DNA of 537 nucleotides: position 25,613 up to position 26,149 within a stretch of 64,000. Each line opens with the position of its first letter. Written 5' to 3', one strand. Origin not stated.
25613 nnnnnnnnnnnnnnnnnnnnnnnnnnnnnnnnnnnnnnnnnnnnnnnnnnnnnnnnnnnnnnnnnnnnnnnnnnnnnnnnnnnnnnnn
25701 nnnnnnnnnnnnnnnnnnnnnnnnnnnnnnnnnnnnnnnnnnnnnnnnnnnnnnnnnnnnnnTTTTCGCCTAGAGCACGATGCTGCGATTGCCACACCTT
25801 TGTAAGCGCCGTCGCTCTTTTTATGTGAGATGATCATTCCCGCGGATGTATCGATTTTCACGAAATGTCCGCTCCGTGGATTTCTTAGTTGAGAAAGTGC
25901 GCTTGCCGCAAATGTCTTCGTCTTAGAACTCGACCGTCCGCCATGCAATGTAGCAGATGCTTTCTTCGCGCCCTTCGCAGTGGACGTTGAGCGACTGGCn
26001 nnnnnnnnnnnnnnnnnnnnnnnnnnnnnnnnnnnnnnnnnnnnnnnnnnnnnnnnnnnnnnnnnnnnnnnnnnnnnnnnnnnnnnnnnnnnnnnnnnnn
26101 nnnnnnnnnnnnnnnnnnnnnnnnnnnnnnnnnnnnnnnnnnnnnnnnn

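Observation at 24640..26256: AT-rich islet with a translationally coupled pair: H1-like basic protein + TIR-like/deoxyribosyltransferase-like protein (candidate uncharacterised nucleotide-centred defence or signalling module)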

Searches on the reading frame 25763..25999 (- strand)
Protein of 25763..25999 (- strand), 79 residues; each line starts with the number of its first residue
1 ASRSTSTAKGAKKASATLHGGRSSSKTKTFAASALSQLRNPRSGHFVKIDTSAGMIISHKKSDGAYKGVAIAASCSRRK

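Call 29: find_homologous_proteins(query=A3, max_evalue=0.01)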
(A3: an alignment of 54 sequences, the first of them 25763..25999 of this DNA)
Query A3 (54 sequences) (79 aa, profile of the alignment): 2081 proteins with E <= 0.01 among 5683 candidates; the best 120 are listed.
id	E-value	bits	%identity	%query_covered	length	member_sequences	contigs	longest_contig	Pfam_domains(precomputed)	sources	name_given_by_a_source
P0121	3.4e-26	108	63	48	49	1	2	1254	-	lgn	-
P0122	3.9e-26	108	58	48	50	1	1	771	-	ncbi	-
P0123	6.4e-26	107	58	48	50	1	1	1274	-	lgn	-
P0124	9.1e-26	107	53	57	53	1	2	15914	-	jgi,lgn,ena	-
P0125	1.0e-25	107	55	48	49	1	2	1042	-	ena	-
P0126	1.1e-25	107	58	48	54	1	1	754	-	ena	-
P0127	1.3e-25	106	63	54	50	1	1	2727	-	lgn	-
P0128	1.3e-25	106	63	51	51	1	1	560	-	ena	-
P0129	1.4e-25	106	63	48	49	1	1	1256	-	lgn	-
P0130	1.4e-25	106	58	48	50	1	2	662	-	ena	-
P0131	1.5e-25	106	61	48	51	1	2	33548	-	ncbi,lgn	-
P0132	1.5e-25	106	52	56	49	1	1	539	-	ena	-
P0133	1.6e-25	106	68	48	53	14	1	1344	-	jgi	-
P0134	2.1e-25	106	52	58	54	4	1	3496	-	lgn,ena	-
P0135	2.1e-25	106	53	48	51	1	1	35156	-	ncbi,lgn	-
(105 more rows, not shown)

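Call 45: find_related_loci(query=A3, collection=viral_contigs, flank=4000)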
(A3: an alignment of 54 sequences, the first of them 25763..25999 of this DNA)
Query A3 (79 aa) in viral_contigs; peptide patterns used: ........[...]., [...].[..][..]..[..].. (x = any residue, [..] = any of these).
50 stretches matched a pattern; 9 encode a relative of the query (tblastn E <= 1e-3); 9 distinct loci.
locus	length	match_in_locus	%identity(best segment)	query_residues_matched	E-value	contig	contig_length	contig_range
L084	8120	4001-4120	58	33-72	3e-14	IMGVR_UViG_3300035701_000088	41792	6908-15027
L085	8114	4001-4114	63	37-74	2e-13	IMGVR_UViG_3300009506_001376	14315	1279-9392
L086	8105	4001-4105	66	37-71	3e-13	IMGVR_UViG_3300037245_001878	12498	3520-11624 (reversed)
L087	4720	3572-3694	59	31-71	6e-13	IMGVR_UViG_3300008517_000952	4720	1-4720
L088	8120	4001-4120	50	35-74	3e-11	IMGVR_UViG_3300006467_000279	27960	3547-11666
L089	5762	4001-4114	55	35-72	5e-10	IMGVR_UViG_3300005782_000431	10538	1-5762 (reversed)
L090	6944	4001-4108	53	37-72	2e-9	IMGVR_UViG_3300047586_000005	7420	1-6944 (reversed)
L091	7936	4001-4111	49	35-71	8e-9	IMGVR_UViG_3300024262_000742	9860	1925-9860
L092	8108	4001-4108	44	37-72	2e-7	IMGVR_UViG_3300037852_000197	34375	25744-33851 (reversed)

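Call 49: search_protein_families(library=phrogs, proteins=[L084:2202-3695:+, L084:4128-5042:+, L087:2099-3565:+, L088:5061-6218:+, L088:4349-5065:+, L090:2758-3783:+, L090:4636-6063:+, L091:2049-3989:+, L086:5051-6259:+, L092:2302-3141:+], max_evalue=0.00001)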
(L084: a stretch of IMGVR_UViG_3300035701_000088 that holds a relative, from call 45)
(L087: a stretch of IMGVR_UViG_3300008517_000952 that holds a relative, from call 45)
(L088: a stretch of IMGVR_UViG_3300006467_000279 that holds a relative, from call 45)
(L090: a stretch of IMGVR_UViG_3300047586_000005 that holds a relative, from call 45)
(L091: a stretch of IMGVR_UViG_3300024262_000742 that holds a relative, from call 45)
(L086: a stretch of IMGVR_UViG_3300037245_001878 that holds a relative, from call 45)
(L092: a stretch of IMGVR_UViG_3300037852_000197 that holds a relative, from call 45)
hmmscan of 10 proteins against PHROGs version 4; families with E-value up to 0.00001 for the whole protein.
L084:2202-3695:+ (498 aa): 3 families
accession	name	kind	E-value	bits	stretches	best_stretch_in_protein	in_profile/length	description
phrog_64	-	head and packaging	3.8e-102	343.5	1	15-492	73-517/547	portal protein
phrog_9064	-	head and packaging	1.1e-40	140.7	1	265-488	2-223/228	portal protein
phrog_8418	-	head and packaging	2.1e-08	35.4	1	377-492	5-123/136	portal protein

L084:4128-5042:+ (305 aa): 14 families
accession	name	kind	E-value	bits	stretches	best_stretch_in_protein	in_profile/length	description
phrog_115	-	head and packaging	9.2e-76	257.4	1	4-296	17-352/665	minor head protein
phrog_2841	-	head and packaging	5.9e-66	224.6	1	67-294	108-342/525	minor head protein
phrog_595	-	head and packaging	2.5e-57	196.4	1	10-295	2-330/513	head maturation protease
phrog_4728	-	head and packaging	7.6e-52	177.9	1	69-264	102-301/591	head morphogenesis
phrog_19443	-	head and packaging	2.9e-28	99.7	1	71-278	93-300/579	minor head protein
phrog_6577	-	unknown function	4.7e-25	89.1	1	73-296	35-273/1066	-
phrog_7625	-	head and packaging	1.7e-23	84.3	1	38-295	20-288/504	head morphogenesis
phrog_241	-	head and packaging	1.2e-19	71.9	1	155-291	157-308/679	head morphogenesis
phrog_1657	-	head and packaging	3.9e-16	60.3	1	11-267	14-302/337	head morphogenesis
phrog_8089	-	head and packaging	2.8e-11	44.3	1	103-262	122-266/268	head morphogenesis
phrog_3517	-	head and packaging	4.4e-09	37.1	0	185-275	233-341/371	head morphogenesis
phrog_758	-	head and packaging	7.7e-08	33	1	154-266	177-294/326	head morphogenesis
phrog_324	-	head and packaging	1.2e-06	28.9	1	157-262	208-317/624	head morphogenesis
phrog_4611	-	head and packaging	5.1e-06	26.1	1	187-268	191-274/710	minor head protein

L087:2099-3565:+ (489 aa): 0 families

L088:5061-6218:+ (386 aa): 11 families
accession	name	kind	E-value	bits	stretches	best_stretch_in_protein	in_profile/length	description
phrog_241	-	head and packaging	5.4e-42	145.7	1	36-377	38-352/679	head morphogenesis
phrog_115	-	head and packaging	5e-22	79.8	1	66-349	122-376/665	minor head protein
phrog_7625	-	head and packaging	5.5e-21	76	1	144-368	118-320/504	head morphogenesis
phrog_21789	-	head and packaging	1.5e-19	70.3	1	38-385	32-384/1195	virion structural protein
phrog_6577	-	unknown function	7.1e-18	65.3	1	146-370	104-305/1066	-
phrog_4728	-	head and packaging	5.9e-17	62.7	1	157-359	183-384/591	head morphogenesis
phrog_595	-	head and packaging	2.1e-16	61.4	1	145-287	173-305/513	head maturation protease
phrog_1657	-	head and packaging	5.7e-10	40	1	174-298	197-311/337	head morphogenesis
phrog_2841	-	head and packaging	4.3e-09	36.9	1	111-330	154-349/525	minor head protein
phrog_2468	-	head and packaging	7.9e-07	29.8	0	154-282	144-274/303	head morphogenesis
phrog_14819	-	unknown function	8.5e-07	30.1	1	309-377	9-78/91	-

L088:4349-5065:+ (239 aa): 4 families
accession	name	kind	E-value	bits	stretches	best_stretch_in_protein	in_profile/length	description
phrog_160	-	DNA, RNA and nucleotide metabolism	1.2e-16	61.6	1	107-224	133-253/335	thymidylate synthase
phrog_5131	-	DNA, RNA and nucleotide metabolism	1.4e-16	61.7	1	89-231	81-224/357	thymidylate synthase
phrog_5682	-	DNA, RNA and nucleotide metabolism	1.6e-09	38.4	1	121-230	46-158/209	thymidylate synthase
phrog_3676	-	DNA, RNA and nucleotide metabolism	1.4e-08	35.3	1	109-226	105-229/351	thymidylate synthase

L090:2758-3783:+ (342 aa): 10 families
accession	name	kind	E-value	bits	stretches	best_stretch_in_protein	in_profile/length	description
phrog_1657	-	head and packaging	2.8e-63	215.3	1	17-335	17-330/337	head morphogenesis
phrog_115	-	head and packaging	5.3e-15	56.6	1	66-333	128-350/665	minor head protein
phrog_4728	-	head and packaging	2.5e-14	54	1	92-332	113-323/591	head morphogenesis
phrog_21401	-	tail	1.1e-12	48.3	1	17-332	6-303/566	pilot protein for DNA ejection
phrog_16625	-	moron, auxiliary metabolic gene and host takeover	1.1e-11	44.9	1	230-321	241-329/869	Bxa ADP-ribosyl transferase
phrog_7625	-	head and packaging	1.6e-11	44.8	1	65-312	48-257/504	head morphogenesis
phrog_17987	-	head and packaging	1.9e-11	43.9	1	223-319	196-290/856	head maturation protease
phrog_25879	-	head and packaging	6.9e-11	43.3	1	217-299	62-144/173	head morphogenesis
phrog_595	-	head and packaging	1.1e-10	42.5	1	33-332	22-328/513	head maturation protease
phrog_35295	-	unknown function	3.1e-07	30.4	1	127-310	113-310/794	-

L090:4636-6063:+ (476 aa): 1 family
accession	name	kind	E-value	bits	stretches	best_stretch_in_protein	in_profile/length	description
phrog_3219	-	unknown function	9.6e-78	262.8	2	137-312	8-184/444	-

L091:2049-3989:+ (647 aa): 1 family
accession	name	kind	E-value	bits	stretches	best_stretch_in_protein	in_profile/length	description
phrog_332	-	connector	1.5e-12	47.6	1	29-527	19-468/560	head-tail adaptor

L086:5051-6259:+ (403 aa): 7 families
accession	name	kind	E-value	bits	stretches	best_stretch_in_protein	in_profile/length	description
phrog_3717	-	head and packaging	3.1e-64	218.1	1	9-257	10-270/277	terminase large subunit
phrog_2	-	head and packaging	9e-54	184.5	1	10-391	261-596/807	terminase large subunit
phrog_6672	-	head and packaging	1.6e-38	132.5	1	261-395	4-137/145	terminase large subunit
phrog_5653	-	head and packaging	1.2e-24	88.2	1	224-388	17-181/199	terminase large subunit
phrog_18557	-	head and packaging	1.2e-09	39.2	1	329-393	15-79/88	terminase large subunit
phrog_8711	-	head and packaging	7.7e-08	33.3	1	10-83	13-88/89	terminase large subunit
phrog_979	-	head and packaging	2.7e-07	30.6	1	20-154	165-305/642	terminase large subunit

L092:2302-3141:+ (280 aa): 0 families
